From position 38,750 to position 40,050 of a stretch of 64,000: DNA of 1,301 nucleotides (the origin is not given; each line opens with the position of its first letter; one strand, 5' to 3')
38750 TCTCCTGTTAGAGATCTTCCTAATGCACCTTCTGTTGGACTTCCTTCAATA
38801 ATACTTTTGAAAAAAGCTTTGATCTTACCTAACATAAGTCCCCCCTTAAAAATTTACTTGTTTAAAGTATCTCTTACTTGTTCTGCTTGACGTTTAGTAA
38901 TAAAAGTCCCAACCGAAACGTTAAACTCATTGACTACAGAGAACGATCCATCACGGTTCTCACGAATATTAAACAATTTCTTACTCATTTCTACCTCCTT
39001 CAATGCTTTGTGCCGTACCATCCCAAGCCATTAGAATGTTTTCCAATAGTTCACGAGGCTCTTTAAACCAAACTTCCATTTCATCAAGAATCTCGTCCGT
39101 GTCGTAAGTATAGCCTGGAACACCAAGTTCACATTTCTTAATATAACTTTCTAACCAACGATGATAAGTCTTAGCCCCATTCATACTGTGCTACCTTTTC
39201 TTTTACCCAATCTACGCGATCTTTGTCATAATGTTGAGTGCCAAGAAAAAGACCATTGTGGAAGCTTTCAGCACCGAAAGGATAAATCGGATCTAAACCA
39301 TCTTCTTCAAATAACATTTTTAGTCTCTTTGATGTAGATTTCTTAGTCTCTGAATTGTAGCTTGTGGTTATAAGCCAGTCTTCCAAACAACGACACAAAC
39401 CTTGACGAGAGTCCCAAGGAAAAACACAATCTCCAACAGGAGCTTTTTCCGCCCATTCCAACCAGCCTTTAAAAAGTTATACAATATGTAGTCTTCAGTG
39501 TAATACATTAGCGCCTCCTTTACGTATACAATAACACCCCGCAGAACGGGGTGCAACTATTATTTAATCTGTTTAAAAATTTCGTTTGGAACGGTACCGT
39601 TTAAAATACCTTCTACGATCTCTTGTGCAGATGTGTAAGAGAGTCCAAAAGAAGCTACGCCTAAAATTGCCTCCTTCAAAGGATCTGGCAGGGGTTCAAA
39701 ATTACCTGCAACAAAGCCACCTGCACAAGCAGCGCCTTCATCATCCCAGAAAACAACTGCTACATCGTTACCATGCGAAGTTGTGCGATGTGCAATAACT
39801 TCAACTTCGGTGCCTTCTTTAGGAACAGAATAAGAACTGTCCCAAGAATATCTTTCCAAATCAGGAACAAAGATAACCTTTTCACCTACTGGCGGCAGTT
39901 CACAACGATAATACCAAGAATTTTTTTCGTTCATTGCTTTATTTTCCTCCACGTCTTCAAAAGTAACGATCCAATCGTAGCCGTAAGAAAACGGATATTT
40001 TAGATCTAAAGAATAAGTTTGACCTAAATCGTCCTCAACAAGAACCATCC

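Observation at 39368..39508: Paralog family member 39171-39461 needs a -1 shift at a U-rich slippery site to gain the family N-terminus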

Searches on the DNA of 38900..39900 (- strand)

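Call 3: search_dna_similar(query=window:38900-39900:-, collection=phages, mode=near, max_rows=40)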
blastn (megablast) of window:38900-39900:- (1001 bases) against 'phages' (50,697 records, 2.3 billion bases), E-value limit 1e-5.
Records with a match: 65; places in all: 66; records where one place covers at least 80% of the query: 65.
Best place of each record, by identity: >=99% 5; 95-99% 60.
By first word of the organism name: Escherichia 56; Phapecoctavirus 3; Klebsiella 2; Shigella 1; Acinetobacter 1; Campylobacter 1; Dompiswa 1.
By host as written in the record: Escherichia coli 12; Escherichia coli K-12 MG1655 10; - 6; Escherichia coli EC3.18 4; Escherichia coli O177 3; Escherichia sp. 2; Escherichia coli APEC BEN4358 2; Klebsiella pneumoniae KP/01 2; and 19 more.
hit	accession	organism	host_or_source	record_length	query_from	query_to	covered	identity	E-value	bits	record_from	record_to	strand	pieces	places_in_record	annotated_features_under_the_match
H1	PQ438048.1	Escherichia phage MirsaeidiM_Esher1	Escherichia coli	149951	1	1001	100%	99.9%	0e+0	1844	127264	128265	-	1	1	hypothetical protein (x2)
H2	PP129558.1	Escherichia phage vB_EcoM_01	Escherichia sp.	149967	1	1001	100%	99.7%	0e+0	1832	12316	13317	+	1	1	hypothetical protein (x4)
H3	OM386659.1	Escherichia phage vB_EcoM_ESCO37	Escherichia coli APEC BEN4358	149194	1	1001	100%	99.5%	0e+0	1821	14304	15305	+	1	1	hypothetical protein (x4)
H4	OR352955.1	Escherichia phage AV125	Escherichia coli ESBL049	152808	1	1001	100%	99.4%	0e+0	1818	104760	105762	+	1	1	hypothetical protein (x3)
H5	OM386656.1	Escherichia phage vB_EcoM_ESCO25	Escherichia coli APEC BEN3573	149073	1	1001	100%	99.3%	0e+0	1810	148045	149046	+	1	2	hypothetical protein (x3)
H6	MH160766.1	Escherichia phage vB_EcoM-Ro121lw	Escherichia sp. STEC O121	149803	1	1001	100%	98.5%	0e+0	1766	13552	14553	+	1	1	hypothetical protein (x4)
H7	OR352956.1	Escherichia phage AV126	Escherichia coli ESBL080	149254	1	1001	100%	97.5%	0e+0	1711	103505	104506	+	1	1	hypothetical protein (x4)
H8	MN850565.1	Escherichia phage ukendt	Escherichia coli K-12 MG1655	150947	1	1001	100%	97.4%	0e+0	1705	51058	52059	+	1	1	hypothetical protein (x4)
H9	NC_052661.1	Escherichia phage ukendt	Escherichia coli K-12 MG1655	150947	1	1001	100%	97.4%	0e+0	1705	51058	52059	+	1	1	hypothetical protein (x4)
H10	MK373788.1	Escherichia phage vB_EcoM_Schickermooser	Escherichia coli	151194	1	1001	100%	97.3%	0e+0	1692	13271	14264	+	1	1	hypothetical protein (x3) | terminator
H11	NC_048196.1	Escherichia phage vB_EcoM_Schickermooser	Escherichia coli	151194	1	1001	100%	97.3%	0e+0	1692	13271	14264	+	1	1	hypothetical protein (x3) | terminator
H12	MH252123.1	Klebsiella phage ZCKP1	Klebsiella pneumoniae KP/01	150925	1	1001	100%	97.1%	0e+0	1688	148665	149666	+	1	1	hypothetical protein (x4)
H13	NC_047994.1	Klebsiella phage ZCKP1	Klebsiella pneumoniae KP/01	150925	1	1001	100%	97.1%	0e+0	1688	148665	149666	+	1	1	hypothetical protein (x4)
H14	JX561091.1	Escherichia phage phAPEC8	Escherichia coli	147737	1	1001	100%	97.0%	0e+0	1683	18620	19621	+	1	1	hypothetical protein (x4)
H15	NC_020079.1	Escherichia phage phAPEC8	Escherichia coli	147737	1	1001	100%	97.0%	0e+0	1683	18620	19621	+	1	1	hypothetical protein (x4)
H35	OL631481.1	Escherichia phage ECML-183-2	Escherichia coli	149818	1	1001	100%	96.5%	0e+0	1655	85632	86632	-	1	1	hypothetical protein (x2)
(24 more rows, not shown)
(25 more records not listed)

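Call 5: get_annotated_region(hit=H1, flank=300)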
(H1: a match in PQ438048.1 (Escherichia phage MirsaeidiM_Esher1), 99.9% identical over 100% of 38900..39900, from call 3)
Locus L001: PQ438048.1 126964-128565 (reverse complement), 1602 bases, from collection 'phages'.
description: Escherichia phage MirsaeidiM_Esher1, complete genome.
organism: Escherichia phage MirsaeidiM_Esher1 (NCBI taxid 3374286)
taxonomy: Viruses
host: Escherichia coli; source: sewage sample; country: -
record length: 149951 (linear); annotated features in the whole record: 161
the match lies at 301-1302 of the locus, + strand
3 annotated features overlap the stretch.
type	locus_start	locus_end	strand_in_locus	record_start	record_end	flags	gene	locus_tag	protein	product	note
CDS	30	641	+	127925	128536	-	-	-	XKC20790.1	hypothetical protein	-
CDS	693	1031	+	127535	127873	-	-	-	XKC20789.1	hypothetical protein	-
CDS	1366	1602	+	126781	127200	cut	-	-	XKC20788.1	hypothetical protein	-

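Call 6: get_annotated_region(hit=H2, flank=300)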
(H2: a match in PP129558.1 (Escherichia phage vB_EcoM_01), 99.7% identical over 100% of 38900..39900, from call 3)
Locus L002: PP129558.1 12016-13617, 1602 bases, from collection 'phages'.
description: Escherichia phage vB_EcoM_01, partial genome.
organism: Escherichia phage vB_EcoM_01 (NCBI taxid 3115037)
taxonomy: Viruses; Duplodnaviria; Heunggongvirae; Uroviricota; Caudoviricetes; Stephanstirmvirinae; Phapecoctavirus
host: Escherichia sp.; source: -; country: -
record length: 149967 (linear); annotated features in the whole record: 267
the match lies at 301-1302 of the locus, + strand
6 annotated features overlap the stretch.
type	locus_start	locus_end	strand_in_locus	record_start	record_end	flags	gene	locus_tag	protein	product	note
CDS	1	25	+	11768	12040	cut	-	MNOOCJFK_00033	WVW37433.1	hypothetical protein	-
CDS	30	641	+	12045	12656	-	-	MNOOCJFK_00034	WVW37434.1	hypothetical protein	-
CDS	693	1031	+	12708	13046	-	-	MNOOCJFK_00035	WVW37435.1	hypothetical protein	-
CDS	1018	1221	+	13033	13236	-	-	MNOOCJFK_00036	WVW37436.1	hypothetical protein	-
CDS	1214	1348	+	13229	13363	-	-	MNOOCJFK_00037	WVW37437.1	hypothetical protein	-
CDS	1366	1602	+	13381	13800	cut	-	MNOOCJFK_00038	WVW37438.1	hypothetical protein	-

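Call 7: get_annotated_region(hit=H14, flank=300)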
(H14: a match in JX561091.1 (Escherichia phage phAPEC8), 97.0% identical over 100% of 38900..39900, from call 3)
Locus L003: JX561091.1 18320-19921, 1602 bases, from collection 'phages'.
description: Escherichia phage phAPEC8, complete genome.
organism: Escherichia phage phAPEC8 (NCBI taxid 1229753)
taxonomy: Viruses; Duplodnaviria; Heunggongvirae; Uroviricota; Caudoviricetes; Stephanstirmvirinae; Phapecoctavirus; Escherichia virus phAPEC8
host: Escherichia coli; source: water sample in the vicinity of a poultry house; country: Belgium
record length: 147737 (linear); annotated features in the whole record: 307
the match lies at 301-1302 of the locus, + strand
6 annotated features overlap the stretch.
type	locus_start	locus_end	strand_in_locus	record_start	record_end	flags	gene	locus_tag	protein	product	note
CDS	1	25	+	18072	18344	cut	-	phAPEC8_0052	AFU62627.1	hypothetical protein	-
CDS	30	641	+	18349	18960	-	-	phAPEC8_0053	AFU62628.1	hypothetical protein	-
CDS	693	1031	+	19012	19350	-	-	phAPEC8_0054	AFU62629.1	hypothetical protein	-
CDS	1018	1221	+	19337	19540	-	-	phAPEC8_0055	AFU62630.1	hypothetical protein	-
CDS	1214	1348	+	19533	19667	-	-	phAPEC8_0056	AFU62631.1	hypothetical protein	-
CDS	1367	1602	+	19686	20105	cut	-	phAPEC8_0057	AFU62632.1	hypothetical protein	-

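Call 8: get_annotated_region(hit=H35, flank=300)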
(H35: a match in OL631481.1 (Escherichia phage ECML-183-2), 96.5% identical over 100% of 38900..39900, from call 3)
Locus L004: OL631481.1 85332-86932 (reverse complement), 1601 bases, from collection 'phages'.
description: Escherichia phage ECML-183-2, complete genome.
organism: Escherichia phage ECML-183-2 (NCBI taxid 2910937)
taxonomy: Viruses; Duplodnaviria; Heunggongvirae; Uroviricota; Caudoviricetes; Stephanstirmvirinae; Phapecoctavirus
host: Escherichia coli; source: -; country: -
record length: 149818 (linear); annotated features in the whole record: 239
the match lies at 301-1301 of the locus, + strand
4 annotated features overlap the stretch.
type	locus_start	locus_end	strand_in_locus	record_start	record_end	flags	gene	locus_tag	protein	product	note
CDS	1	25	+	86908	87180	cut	-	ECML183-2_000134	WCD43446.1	hypothetical protein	PVOGs: VOG0468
CDS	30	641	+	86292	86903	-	-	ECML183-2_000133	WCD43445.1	hypothetical protein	Hypothetical protein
CDS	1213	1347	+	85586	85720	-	-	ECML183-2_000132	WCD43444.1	hypothetical protein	Hypothetical protein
CDS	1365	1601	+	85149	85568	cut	-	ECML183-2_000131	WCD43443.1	hypothetical protein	Hypothetical protein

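Call 9: get_annotated_region(hit=H10, flank=300)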
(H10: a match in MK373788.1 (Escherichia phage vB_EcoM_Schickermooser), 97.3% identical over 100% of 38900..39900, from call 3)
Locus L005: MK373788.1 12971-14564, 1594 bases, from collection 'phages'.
description: Escherichia phage vB_EcoM_Schickermooser, complete genome.
organism: Escherichia phage vB_EcoM_Schickermooser (NCBI taxid 2508195)
taxonomy: Viruses; Duplodnaviria; Heunggongvirae; Uroviricota; Caudoviricetes; Stephanstirmvirinae; Phapecoctavirus; Escherichia virus Schickermooser
host: Escherichia coli; source: chicken dung; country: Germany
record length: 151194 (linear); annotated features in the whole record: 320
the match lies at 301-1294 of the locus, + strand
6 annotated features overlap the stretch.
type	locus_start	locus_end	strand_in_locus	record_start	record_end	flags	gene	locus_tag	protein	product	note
CDS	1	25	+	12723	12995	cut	-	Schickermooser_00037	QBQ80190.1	hypothetical protein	similar to hypothetical protein phAPEC8_0052 [Escherichia phage phAPEC8]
CDS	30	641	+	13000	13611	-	-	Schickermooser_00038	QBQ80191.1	hypothetical protein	identical to hypothetical protein ESCO13_00055 [Escherichia phage ESCO13]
regulatory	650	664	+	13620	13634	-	-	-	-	terminator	putative transcriptional terminator, determined by ARNOLD, -9.70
CDS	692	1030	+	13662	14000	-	-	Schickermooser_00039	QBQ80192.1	hypothetical protein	similar to hypothetical protein phAPEC8_0054 [Escherichia phage phAPEC8]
CDS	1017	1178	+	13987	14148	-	-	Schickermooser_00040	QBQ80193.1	hypothetical protein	similar to hypothetical protein ESCO5_00051 [Escherichia phage ESCO5]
CDS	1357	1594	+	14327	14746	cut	-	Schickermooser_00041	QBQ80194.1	hypothetical protein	similar to hypothetical protein phAPEC8_0057 [Escherichia phage phAPEC8]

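Call 12: search_dna_similar(query=window:39411-39530:-, collection=phages, mode=near, max_rows=60)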
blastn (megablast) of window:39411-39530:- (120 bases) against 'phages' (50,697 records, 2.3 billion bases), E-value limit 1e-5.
Records with a match: 41; places in all: 41; records where one place covers at least 80% of the query: 41.
Best place of each record, by identity: >=99% 6; 95-99% 30; 90-95% 5.
By first word of the organism name: Escherichia 36; Klebsiella 2; Phapecoctavirus 1; Dompiswa 1; Shigella 1.
By host as written in the record: Escherichia coli 11; Escherichia coli K-12 MG1655 8; Escherichia coli O177 3; - 3; Escherichia sp. 2; Klebsiella pneumoniae KP/01 2; Shigella flexneri DA340 2; Escherichia coli APEC BEN3573 1; and 9 more.
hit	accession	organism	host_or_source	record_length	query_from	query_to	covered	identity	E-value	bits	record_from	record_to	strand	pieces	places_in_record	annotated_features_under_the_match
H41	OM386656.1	Escherichia phage vB_EcoM_ESCO25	Escherichia coli APEC BEN3573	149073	1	120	100%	99.2%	9e-55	217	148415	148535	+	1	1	hypothetical protein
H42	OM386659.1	Escherichia phage vB_EcoM_ESCO37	Escherichia coli APEC BEN4358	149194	1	120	100%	99.2%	9e-55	217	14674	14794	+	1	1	hypothetical protein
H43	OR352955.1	Escherichia phage AV125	Escherichia coli ESBL049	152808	1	120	100%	99.2%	9e-55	217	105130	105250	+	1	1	hypothetical protein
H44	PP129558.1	Escherichia phage vB_EcoM_01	Escherichia sp.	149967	1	120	100%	99.2%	9e-55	217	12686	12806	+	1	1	hypothetical protein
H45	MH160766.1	Escherichia phage vB_EcoM-Ro121lw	Escherichia sp. STEC O121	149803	1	120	100%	99.2%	9e-55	217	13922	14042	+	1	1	hypothetical protein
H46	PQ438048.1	Escherichia phage MirsaeidiM_Esher1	Escherichia coli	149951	1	120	100%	99.2%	9e-55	217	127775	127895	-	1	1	hypothetical protein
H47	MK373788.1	Escherichia phage vB_EcoM_Schickermooser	Escherichia coli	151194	1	120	100%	97.5%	2e-51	206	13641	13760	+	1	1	hypothetical protein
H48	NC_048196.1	Escherichia phage vB_EcoM_Schickermooser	Escherichia coli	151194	1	120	100%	97.5%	2e-51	206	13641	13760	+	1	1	hypothetical protein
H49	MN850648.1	Escherichia phage anhysbys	Escherichia coli K-12 MG1655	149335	1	120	100%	96.7%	9e-50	200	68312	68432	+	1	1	hypothetical protein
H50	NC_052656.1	Escherichia phage anhysbys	Escherichia coli K-12 MG1655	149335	1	120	100%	96.7%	9e-50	200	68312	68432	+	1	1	hypothetical protein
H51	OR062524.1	Escherichia phage vB_EcoM_3A1_SA_NWU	Escherichia coli O177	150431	1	119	99%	96.7%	3e-49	198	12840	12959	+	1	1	hypothetical protein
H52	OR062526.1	Escherichia phage vB_EcoM_10C3_SA_NWU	Escherichia coli O177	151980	1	119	99%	96.7%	3e-49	198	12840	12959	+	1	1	hypothetical protein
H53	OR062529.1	Escherichia phage vB_EcoM_118_SA_NWU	Escherichia coli O177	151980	1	119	99%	96.7%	3e-49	198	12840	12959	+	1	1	hypothetical protein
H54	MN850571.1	Escherichia phage nepoznato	Escherichia coli K-12 MG1655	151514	1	119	99%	95.8%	2e-47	193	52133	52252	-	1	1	hypothetical protein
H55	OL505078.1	Escherichia phage BI-EHEC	Enterohemorrhagic Escherichia coli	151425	1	119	99%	95.8%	2e-47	193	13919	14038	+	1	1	hypothetical protein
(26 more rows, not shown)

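Call 22: search_dna_similar(query=window:39411-39530:-, collection=phages, mode=distant, max_rows=60, rows=spread)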
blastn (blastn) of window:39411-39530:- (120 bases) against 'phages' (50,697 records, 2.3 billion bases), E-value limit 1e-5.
Records with a match: 65; places in all: 65; records where one place covers at least 80% of the query: 65.
Best place of each record, by identity: >=99% 6; 95-99% 30; 90-95% 29.
By first word of the organism name: Escherichia 56; Phapecoctavirus 3; Klebsiella 2; Dompiswa 1; Shigella 1; Acinetobacter 1; Campylobacter 1.
By host as written in the record: Escherichia coli 12; Escherichia coli K-12 MG1655 10; - 6; Escherichia coli EC3.18 4; Escherichia coli O177 3; Escherichia coli APEC BEN4358 2; Escherichia sp. 2; Klebsiella pneumoniae KP/01 2; and 19 more.
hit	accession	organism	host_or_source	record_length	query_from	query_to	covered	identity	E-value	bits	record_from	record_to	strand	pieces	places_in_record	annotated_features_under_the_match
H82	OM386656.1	Escherichia phage vB_EcoM_ESCO25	Escherichia coli APEC BEN3573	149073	1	120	100%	99.2%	9e-53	211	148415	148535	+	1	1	hypothetical protein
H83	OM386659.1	Escherichia phage vB_EcoM_ESCO37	Escherichia coli APEC BEN4358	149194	1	120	100%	99.2%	9e-53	211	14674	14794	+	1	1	hypothetical protein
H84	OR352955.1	Escherichia phage AV125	Escherichia coli ESBL049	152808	1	120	100%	99.2%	9e-53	211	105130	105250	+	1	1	hypothetical protein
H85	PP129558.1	Escherichia phage vB_EcoM_01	Escherichia sp.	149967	1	120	100%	99.2%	9e-53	211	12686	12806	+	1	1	hypothetical protein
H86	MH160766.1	Escherichia phage vB_EcoM-Ro121lw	Escherichia sp. STEC O121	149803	1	120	100%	99.2%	9e-53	211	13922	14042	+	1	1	hypothetical protein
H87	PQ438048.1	Escherichia phage MirsaeidiM_Esher1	Escherichia coli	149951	1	120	100%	99.2%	9e-53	211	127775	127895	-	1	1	hypothetical protein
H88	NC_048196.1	Escherichia phage vB_EcoM_Schickermooser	Escherichia coli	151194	1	120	100%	97.5%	6e-49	198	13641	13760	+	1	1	hypothetical protein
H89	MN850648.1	Escherichia phage anhysbys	Escherichia coli K-12 MG1655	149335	1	120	100%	96.7%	6e-49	197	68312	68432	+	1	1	hypothetical protein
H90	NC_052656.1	Escherichia phage anhysbys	Escherichia coli K-12 MG1655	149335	1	120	100%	96.7%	6e-49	197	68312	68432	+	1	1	hypothetical protein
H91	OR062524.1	Escherichia phage vB_EcoM_3A1_SA_NWU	Escherichia coli O177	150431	1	119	99%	96.7%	2e-48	196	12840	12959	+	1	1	hypothetical protein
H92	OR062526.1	Escherichia phage vB_EcoM_10C3_SA_NWU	Escherichia coli O177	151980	1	119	99%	96.7%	2e-48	196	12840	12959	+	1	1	hypothetical protein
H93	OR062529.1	Escherichia phage vB_EcoM_118_SA_NWU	Escherichia coli O177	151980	1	119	99%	96.7%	2e-48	196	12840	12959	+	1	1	hypothetical protein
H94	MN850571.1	Escherichia phage nepoznato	Escherichia coli K-12 MG1655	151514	1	119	99%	95.8%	8e-47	191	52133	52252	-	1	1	hypothetical protein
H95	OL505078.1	Escherichia phage BI-EHEC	Enterohemorrhagic Escherichia coli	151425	1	119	99%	95.8%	8e-47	191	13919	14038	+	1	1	hypothetical protein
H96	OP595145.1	Escherichia phage vB_EcoM_DE16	Escherichia coli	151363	1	119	99%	95.8%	8e-47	191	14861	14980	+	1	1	hypothetical protein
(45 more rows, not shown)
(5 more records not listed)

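Call 39: search_dna_similar(query=window:38900-39900:-, collection=ecoli_genomes, mode=near, max_rows=20)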
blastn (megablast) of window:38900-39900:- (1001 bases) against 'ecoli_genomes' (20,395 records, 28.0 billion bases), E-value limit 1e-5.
No match.

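Call 40: search_dna_similar(query=window:38900-39900:-, collection=plasmids, mode=near, max_rows=20)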
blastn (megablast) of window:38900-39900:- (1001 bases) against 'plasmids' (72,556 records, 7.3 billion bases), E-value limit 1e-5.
No match.

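Call 68: search_rna_families(source=window, start=39150, end=39620, threshold=evalue, max_evalue=1)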
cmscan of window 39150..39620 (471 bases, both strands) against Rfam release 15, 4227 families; matches with E-value up to 1: 0.
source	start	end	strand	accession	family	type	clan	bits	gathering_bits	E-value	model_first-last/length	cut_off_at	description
